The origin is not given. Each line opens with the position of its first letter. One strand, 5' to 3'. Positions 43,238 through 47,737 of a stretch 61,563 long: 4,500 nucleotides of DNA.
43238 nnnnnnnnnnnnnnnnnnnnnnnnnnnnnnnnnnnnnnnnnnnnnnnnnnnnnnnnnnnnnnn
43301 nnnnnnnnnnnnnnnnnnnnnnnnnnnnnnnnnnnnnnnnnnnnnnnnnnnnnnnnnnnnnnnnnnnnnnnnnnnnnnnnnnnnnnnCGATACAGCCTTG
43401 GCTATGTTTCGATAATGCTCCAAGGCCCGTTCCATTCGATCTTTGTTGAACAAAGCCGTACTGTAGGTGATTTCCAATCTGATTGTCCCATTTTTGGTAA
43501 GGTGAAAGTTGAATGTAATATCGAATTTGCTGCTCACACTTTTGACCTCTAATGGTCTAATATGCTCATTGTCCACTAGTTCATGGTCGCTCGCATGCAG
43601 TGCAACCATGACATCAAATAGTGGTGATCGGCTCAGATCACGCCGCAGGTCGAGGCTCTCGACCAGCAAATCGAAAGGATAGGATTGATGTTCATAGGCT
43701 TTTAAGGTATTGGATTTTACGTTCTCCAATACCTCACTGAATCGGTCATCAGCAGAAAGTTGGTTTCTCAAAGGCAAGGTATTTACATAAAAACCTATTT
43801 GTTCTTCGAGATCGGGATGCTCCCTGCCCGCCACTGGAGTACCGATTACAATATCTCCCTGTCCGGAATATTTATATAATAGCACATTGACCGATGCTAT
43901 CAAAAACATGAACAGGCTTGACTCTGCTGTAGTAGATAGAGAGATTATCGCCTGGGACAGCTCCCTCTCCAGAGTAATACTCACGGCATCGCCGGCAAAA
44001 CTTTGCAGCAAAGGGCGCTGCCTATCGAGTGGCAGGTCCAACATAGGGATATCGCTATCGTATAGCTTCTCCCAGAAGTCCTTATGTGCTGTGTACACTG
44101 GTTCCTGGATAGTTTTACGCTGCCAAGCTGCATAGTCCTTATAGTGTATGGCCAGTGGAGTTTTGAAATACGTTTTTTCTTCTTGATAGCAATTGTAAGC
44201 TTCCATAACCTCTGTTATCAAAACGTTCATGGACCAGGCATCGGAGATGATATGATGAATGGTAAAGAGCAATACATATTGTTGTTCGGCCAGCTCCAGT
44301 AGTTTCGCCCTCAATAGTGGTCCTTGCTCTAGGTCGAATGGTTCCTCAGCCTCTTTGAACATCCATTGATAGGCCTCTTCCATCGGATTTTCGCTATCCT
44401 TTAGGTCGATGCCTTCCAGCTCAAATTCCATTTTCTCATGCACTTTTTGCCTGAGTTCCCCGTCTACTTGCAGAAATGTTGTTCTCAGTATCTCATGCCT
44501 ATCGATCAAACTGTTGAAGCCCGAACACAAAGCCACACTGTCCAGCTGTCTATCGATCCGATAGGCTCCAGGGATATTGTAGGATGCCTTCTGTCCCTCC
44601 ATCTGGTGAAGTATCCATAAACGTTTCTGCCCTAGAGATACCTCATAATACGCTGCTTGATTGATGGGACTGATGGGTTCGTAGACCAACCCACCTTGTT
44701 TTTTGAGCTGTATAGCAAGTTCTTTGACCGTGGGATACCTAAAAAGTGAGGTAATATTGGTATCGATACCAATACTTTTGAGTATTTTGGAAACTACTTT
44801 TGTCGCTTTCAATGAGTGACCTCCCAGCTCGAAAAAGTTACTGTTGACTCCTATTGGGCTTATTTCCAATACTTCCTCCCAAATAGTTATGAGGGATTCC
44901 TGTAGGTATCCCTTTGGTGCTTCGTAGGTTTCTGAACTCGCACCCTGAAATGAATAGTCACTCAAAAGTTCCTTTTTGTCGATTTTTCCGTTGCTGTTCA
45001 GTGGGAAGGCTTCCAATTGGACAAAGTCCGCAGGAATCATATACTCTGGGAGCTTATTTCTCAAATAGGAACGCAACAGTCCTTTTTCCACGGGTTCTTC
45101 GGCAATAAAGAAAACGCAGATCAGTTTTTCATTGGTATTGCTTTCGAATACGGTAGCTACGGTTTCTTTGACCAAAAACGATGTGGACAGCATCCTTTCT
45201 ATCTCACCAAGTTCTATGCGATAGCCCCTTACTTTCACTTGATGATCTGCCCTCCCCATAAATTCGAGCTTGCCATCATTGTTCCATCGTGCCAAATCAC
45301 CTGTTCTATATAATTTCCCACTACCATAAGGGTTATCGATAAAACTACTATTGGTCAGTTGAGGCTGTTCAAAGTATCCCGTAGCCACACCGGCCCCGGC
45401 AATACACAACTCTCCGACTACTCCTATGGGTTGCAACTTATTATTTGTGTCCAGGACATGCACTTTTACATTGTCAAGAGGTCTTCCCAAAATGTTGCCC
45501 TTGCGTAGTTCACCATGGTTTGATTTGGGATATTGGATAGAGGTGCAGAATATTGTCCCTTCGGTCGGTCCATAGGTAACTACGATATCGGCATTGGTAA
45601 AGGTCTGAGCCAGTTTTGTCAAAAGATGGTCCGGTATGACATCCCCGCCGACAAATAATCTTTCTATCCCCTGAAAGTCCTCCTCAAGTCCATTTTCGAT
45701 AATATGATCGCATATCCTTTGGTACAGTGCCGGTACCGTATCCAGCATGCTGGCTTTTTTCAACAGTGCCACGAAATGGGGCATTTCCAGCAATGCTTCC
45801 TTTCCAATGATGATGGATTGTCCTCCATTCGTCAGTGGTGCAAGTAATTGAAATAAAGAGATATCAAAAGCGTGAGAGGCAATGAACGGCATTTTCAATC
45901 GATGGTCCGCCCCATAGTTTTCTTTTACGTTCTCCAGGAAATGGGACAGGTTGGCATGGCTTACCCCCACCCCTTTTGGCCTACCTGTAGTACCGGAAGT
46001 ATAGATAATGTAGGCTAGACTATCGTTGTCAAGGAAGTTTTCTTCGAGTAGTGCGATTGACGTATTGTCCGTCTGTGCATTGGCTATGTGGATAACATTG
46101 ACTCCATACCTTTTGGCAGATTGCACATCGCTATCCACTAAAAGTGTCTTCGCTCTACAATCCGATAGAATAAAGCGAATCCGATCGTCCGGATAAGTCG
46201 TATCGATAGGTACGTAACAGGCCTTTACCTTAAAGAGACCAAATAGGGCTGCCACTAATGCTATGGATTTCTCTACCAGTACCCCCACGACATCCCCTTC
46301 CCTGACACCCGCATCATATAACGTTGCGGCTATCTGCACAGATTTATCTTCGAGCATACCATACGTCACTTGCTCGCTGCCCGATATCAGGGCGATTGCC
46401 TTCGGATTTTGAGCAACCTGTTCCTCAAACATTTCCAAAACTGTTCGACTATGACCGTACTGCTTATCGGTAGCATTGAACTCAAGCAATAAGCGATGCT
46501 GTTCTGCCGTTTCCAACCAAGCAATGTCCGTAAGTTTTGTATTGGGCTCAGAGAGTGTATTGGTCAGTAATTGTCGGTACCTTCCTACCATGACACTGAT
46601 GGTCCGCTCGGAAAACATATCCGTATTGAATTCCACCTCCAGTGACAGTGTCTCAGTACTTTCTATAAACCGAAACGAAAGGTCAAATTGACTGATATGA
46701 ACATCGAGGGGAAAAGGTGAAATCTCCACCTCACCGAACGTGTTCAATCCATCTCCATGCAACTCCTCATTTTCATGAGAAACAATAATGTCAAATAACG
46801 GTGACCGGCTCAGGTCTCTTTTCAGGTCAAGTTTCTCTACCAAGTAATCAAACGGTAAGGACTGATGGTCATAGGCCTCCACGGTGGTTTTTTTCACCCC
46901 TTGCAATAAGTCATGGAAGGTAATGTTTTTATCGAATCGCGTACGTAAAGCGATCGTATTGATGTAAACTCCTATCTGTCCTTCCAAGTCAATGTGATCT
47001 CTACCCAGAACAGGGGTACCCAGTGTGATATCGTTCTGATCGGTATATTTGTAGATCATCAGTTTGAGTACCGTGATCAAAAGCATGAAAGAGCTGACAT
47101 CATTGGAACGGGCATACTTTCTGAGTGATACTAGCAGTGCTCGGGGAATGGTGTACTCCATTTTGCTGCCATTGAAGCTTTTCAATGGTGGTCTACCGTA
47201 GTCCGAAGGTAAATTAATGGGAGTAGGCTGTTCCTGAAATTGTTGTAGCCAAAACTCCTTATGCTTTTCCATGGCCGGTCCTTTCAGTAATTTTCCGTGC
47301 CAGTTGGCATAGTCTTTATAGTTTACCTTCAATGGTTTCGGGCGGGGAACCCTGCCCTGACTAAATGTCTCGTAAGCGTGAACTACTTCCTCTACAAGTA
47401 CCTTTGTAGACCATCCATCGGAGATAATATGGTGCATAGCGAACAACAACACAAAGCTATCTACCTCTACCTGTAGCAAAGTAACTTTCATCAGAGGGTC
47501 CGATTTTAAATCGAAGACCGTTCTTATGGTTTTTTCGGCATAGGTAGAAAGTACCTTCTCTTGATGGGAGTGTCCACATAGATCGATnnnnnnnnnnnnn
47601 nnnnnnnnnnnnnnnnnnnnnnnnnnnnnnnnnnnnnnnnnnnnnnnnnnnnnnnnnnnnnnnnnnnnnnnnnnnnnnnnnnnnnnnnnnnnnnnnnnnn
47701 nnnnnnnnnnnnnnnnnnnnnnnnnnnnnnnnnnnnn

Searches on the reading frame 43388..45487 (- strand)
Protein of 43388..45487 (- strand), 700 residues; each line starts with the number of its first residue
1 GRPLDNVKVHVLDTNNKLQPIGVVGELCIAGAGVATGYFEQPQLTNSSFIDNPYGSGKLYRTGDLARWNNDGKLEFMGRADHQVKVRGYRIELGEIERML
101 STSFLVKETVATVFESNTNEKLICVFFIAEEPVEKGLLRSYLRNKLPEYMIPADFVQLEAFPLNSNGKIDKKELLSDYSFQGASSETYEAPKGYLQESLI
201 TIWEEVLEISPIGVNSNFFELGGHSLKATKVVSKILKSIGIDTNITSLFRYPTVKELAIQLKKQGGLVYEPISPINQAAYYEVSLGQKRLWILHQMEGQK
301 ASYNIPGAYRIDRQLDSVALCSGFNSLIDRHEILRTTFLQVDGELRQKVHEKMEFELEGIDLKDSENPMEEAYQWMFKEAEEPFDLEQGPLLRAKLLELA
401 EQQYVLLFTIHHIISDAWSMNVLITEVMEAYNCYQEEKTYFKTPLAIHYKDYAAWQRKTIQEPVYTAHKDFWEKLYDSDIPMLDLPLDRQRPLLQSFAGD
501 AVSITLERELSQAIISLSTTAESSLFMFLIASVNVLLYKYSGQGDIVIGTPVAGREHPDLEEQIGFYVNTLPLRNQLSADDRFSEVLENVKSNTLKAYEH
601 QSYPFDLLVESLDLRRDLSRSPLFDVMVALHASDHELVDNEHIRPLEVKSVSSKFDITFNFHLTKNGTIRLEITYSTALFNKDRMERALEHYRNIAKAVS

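Call 8: search_protein_families(library=pfam, proteins=[window:43388-45487:-], max_evalue=0.00001)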
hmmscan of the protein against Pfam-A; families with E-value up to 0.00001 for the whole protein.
window:43388-45487:- (700 aa): 3 families
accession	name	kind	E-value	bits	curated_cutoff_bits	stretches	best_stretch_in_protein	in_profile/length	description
PF00668.25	Condensation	-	2.3e-109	366.6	30.6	1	280-698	4-432/456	Condensation domain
PF00550.31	PP-binding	-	1.1e-13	51.7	20.8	1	198-258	2-64/67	Phosphopantetheine attachment site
PF00501.34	AMP-binding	-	2.2e-07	30.4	29.9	1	1-39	345-384/384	AMP-binding enzyme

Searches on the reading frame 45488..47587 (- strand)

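Call 8: search_protein_families(library=pfam, proteins=[window:45488-47587:-], max_evalue=0.00001)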
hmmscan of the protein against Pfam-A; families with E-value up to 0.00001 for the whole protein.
window:45488-47587:- (700 aa): 2 families
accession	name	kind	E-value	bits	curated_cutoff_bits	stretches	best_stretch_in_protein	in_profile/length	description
PF00668.25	Condensation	-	3.1e-87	293.6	30.6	1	7-367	93-456/456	Condensation domain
PF00501.34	AMP-binding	-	8.2e-65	219.5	29.9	1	387-685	1-331/384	AMP-binding enzyme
